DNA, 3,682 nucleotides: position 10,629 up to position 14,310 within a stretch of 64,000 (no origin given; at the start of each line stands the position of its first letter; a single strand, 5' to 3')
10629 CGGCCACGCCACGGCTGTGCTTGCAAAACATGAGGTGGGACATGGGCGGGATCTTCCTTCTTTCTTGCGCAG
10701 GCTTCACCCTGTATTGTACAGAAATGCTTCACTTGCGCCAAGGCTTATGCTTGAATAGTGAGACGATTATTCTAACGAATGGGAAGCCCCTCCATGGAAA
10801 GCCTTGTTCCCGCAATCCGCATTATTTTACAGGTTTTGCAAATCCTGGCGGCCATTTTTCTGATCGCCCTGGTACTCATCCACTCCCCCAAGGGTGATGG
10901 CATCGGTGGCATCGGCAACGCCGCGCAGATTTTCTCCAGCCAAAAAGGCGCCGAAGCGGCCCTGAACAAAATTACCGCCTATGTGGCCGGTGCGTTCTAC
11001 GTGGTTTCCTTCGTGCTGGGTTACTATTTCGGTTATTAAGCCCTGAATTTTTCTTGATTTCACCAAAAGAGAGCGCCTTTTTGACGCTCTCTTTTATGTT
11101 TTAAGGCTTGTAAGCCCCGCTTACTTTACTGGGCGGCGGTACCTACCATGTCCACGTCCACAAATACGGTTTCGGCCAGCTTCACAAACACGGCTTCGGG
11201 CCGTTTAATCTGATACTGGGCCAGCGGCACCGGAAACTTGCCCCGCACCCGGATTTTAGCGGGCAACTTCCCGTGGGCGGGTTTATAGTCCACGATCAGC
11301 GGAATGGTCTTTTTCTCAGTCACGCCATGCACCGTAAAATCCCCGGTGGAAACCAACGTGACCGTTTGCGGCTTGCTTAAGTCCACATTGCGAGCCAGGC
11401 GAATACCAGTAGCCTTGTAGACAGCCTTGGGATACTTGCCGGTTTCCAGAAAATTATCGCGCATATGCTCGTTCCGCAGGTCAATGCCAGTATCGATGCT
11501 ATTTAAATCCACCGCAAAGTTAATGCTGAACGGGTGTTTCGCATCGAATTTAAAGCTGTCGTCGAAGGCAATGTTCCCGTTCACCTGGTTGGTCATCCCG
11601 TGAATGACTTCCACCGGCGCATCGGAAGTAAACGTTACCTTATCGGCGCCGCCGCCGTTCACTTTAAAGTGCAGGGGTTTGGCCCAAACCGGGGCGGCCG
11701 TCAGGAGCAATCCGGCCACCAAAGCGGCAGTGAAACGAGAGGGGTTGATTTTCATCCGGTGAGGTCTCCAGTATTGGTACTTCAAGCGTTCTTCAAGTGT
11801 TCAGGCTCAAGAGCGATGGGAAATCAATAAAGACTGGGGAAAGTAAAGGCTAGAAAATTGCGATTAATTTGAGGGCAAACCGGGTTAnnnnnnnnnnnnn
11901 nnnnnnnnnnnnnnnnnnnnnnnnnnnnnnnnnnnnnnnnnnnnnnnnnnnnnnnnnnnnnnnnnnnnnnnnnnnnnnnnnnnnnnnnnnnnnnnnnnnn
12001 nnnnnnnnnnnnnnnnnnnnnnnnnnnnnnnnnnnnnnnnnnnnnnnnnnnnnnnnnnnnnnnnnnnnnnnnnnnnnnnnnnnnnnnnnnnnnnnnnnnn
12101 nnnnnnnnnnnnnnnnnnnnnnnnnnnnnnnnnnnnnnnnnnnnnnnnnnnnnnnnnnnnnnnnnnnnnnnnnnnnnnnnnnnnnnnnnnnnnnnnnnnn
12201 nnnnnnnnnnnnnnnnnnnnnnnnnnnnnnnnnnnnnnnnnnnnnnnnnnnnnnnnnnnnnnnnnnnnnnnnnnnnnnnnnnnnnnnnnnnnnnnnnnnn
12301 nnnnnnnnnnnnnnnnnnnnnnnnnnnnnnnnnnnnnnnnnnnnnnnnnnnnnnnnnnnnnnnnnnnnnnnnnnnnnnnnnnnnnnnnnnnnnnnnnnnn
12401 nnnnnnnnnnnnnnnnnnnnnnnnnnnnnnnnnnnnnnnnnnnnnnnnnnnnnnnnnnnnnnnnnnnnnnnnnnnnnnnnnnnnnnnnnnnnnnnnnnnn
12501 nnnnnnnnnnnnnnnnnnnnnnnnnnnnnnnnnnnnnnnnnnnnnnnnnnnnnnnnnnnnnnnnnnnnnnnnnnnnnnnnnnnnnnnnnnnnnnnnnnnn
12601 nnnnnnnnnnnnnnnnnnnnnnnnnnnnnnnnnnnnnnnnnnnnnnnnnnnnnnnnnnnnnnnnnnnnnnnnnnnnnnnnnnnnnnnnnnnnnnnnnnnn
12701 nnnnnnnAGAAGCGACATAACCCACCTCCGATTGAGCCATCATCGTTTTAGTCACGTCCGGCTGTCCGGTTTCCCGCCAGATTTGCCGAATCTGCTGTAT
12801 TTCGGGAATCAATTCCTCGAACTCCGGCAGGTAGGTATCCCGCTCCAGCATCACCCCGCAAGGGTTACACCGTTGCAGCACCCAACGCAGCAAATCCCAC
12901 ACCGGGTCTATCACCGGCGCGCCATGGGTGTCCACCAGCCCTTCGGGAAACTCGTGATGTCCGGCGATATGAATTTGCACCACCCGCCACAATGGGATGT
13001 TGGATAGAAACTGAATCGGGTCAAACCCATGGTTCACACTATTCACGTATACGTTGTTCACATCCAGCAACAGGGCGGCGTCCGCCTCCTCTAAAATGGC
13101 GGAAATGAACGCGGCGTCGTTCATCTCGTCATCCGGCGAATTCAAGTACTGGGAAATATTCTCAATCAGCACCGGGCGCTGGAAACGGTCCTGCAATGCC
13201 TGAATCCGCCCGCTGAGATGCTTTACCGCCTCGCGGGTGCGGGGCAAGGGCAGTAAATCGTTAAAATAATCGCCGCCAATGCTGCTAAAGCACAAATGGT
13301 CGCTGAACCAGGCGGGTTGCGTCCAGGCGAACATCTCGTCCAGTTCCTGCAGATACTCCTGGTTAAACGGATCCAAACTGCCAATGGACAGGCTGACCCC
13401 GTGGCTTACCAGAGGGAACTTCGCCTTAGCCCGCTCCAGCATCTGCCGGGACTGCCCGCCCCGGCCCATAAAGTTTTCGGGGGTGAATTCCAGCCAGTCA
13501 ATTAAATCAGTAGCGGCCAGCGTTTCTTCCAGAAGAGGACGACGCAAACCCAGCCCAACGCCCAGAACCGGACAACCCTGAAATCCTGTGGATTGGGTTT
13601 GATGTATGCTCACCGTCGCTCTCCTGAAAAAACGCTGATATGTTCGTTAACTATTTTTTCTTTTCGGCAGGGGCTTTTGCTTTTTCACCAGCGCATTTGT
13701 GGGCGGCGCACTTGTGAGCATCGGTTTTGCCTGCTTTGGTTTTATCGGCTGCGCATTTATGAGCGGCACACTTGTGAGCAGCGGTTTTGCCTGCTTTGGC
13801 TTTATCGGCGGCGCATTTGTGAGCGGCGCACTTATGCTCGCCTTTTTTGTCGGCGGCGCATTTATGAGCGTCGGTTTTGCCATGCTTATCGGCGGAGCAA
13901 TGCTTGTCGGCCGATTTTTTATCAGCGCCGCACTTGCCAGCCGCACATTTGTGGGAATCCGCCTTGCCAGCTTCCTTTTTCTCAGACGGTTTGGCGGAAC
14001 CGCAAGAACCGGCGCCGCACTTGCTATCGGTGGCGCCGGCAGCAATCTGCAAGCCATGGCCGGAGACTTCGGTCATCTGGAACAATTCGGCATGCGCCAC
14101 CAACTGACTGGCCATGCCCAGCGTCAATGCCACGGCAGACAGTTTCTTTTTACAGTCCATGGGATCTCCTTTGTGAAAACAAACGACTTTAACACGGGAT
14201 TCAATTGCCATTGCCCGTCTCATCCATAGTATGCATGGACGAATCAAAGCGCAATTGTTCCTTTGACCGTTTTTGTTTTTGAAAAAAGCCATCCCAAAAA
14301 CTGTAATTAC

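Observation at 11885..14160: MNIO RiPP cluster with an unusual HKCAA-repeat secreted precursor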

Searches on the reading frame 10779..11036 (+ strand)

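Call 69: search_protein_families(library=pfam, proteins=[window:10779-11036:+], max_evalue=0.001)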
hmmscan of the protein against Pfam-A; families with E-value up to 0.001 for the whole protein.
window:10779-11036:+ (86 aa): 1 family
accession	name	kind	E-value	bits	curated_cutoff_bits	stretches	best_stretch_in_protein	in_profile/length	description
PF03840.19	SecG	-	1.3e-19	70.5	29.2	1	16-82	1-69/70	Preprotein translocase SecG subunit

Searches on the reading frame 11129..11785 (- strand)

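Call 4: search_protein_families(library=pfam, proteins=[window:11129-11785:-], max_evalue=0.01)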
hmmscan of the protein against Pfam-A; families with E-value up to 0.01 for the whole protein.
window:11129-11785:- (219 aa): 1 family
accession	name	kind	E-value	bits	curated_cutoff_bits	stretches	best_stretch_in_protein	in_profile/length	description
PF04264.18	YceI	-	1.1e-20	75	23.7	1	50-213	10-148/150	YceI-like domain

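Call 5: search_protein_families(library=ncbifam, proteins=[window:11129-11785:-], max_evalue=0.01)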
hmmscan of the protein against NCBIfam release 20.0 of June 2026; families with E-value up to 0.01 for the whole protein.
window:11129-11785:- (219 aa): 1 family
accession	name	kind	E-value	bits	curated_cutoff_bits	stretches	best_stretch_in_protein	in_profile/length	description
NF002994.0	PRK03757.1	equivalog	3.7e-10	39.9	232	1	61-161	48-137/191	YceI family protein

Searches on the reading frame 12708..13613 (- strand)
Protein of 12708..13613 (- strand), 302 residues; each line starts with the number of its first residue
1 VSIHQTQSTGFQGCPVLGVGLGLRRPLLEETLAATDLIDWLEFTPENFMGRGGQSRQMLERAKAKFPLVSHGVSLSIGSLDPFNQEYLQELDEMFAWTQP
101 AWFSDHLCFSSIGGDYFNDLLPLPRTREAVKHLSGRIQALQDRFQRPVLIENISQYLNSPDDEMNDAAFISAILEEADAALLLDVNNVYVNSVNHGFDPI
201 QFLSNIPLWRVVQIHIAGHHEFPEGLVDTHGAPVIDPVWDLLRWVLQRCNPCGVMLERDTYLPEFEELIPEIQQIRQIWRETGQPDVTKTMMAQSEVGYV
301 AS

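Call 4: search_protein_families(library=pfam, proteins=[window:12708-13613:-], max_evalue=0.01)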
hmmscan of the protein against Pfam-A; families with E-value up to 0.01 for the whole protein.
window:12708-13613:- (302 aa): 1 family
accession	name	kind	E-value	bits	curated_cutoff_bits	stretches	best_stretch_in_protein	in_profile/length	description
PF05114.20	MbnB_TglH_ChrH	-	5.2e-98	327.9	25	1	18-278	1-261/263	RiPP precursor modification enzyme MbnB/TglH/ChrH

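Call 5: search_protein_families(library=ncbifam, proteins=[window:12708-13613:-], max_evalue=0.01)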
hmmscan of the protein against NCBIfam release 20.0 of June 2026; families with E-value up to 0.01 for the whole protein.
window:12708-13613:- (302 aa): 5 families
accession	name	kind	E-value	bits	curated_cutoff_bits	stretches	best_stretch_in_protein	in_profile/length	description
NF050167.1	MNIO_BufB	equivalog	4.2e-91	304.9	310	1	19-275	1-261/262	MNIO family bufferin maturase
NF003818.2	PRK05409.1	equivalog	4.7e-86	288.6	360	1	18-278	1-263/264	HvfB family MNIO-type RiPP peptide maturase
NF050151.1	RiPP_MNIO_ApyH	equivalog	1.3e-31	109.8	400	1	35-279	29-280/283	multinuclear non-heme iron-dependent oxidative enzyme ApyH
NF050165.1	MNIO_ChrH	equivalog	5.4e-15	55.3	600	1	66-257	57-256/363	MNIO family chryseobactin maturase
TIGR04159.2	methbact_MbnB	equivalog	1.5e-08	34.5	325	1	32-279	17-259/261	methanobactin biosynthesis protein MbnB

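Call 23: find_related_loci(query=window:12708-13613:-, collection=genome_contigs, flank=4000)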
Query window:12708-13613:- (302 aa) in genome_contigs; peptide patterns used: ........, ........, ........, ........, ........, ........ (x = any residue, [..] = any of these).
457 stretches matched a pattern; 169 encode a relative of the query (tblastn E <= 1e-3); the best 80 are kept; 80 distinct loci.
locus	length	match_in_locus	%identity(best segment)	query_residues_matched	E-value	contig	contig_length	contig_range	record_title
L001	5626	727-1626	80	2-302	2e-164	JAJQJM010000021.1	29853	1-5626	MAG: Vampirovibrio sp. isolate C_No_T20_B_bin.46 scaffold_884, whole genome shotgun sequence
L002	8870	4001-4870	74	1-289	7e-144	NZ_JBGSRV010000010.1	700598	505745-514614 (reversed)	MAG: Vampirovibrio sp. isolate JTS-AC367 k141_2988760, whole genome shotgun sequence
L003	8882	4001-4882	71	9-302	1e-137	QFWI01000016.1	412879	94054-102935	MAG: Vampirovibrio chlorellavorus isolate Vc_AZ_2 Contig16, whole genome shotgun sequence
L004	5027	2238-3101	70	9-296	2e-134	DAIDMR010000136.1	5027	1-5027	MAG TPA_asm: Vampirovibrio sp. isolate clean456 k141_434047, whole genome shotgun sequence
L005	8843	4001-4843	62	2-282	2e-125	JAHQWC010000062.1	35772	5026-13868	MAG: Vampirovibrio sp. isolate MAG.114 Posi_114-P39413, whole genome shotgun sequence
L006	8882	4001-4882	71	9-302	2e-137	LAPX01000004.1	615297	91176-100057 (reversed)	Vampirovibrio chlorellavorus isolate NCIMB 11383 contig_4, whole genome shotgun sequence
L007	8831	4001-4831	64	9-285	1e-121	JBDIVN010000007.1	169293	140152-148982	MAG: Vampirovibrionales bacterium isolate Bin_14 NODE_65_length_169293_cov_8.967996, whole genome shotgun sequence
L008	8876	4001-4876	59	6-297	3e-117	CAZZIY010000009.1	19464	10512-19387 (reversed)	MAG TPA_asm: uncultured Vampirovibrionales bacterium isolate SRP124364_co1_423 genome assembly, contig: NODE_2719_length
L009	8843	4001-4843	62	7-285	1e-116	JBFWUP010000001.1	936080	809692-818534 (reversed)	MAG: Candidatus Melainabacteria bacterium isolate CA_2019_TPBF_73 NODE_36_length_936080_cov_47.029056_TPBF, whole genome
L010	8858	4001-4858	60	1-285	4e-116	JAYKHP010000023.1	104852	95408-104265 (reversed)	MAG: Vampirovibrionales bacterium isolate 227732 NODE_25848554, whole genome shotgun sequence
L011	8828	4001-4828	61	6-281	3e-115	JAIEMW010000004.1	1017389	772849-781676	MAG: Cyanobacteriota bacterium isolate co.spades.CONCOCT.2.5kb_148 c_000000000002, whole genome shotgun sequence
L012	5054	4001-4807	58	10-279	4e-111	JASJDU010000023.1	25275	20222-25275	MAG: Candidatus Caenarcanales bacterium isolate MO_192.B15 MO_192.c_407, whole genome shotgun sequence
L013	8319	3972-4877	60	9-300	8e-111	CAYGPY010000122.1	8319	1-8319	MAG TPA_asm: uncultured Vampirovibrionales bacterium isolate ERP117304_co3_122 genome assembly, contig: NODE_12229_lengt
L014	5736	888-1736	55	2-281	5e-107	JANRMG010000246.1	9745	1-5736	MAG: Candidatus Caenarcanales bacterium isolate bins.503 k141_2215806, whole genome shotgun sequence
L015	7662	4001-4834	58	13-282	4e-104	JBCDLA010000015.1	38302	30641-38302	MAG: Cyanobacteria bacterium P01_H01_bin.74 k141_1986560_length_38302_cov_13.0000, whole genome shotgun sequence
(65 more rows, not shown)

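Call 39: search_solved_structures(query=window:12708-13613:-, max_evalue=0.00001)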
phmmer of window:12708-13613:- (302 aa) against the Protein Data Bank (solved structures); distinct sequences matched with E-value up to 0.00001: 4.
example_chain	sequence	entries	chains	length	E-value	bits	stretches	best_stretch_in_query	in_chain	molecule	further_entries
3bww_A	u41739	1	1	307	1.8e-57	197.9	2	18-221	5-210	Protein of unknown function DUF692/COG3220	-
8hci_D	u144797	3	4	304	6.1e-23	84.5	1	38-259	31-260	DUF692 family protein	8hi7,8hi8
7dz9_A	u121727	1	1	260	2.9e-07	33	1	91-261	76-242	MbnB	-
7dz9_B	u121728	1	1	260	3e-07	33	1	91-261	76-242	cpMbnB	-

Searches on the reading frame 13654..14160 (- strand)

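Call 4: search_protein_families(library=pfam, proteins=[window:13654-14160:-], max_evalue=0.01)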
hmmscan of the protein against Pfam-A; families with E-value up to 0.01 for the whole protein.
window:13654-14160:- (169 aa): 1 family
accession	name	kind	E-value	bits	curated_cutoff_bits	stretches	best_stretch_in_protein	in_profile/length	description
PF07382.16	HC2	-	8e-06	26.5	40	1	55-167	20-134/194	Histone H1-like nucleoprotein HC2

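Call 5: search_protein_families(library=ncbifam, proteins=[window:13654-14160:-], max_evalue=0.01)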
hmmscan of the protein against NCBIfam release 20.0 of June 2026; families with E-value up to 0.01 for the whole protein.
window:13654-14160:- (169 aa): 3 families
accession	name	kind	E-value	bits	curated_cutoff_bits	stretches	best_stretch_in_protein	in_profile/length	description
NF050188.1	OxThioModRiPPHvfA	equivalog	3e-06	27.7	95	1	6-94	6-94/96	oxazolone/thioamide-modified RiPP metallophore HvfA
NF038052.1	histone_lik_HC2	exception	0.00088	19.5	135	1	55-163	20-130/201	histone H1-like DNA-binding protein Hc2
NF038053.1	hist_H1_lk_Burk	equivalog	0.0038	17.5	80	1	57-166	24-140/195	histone H1-like DNA-binding protein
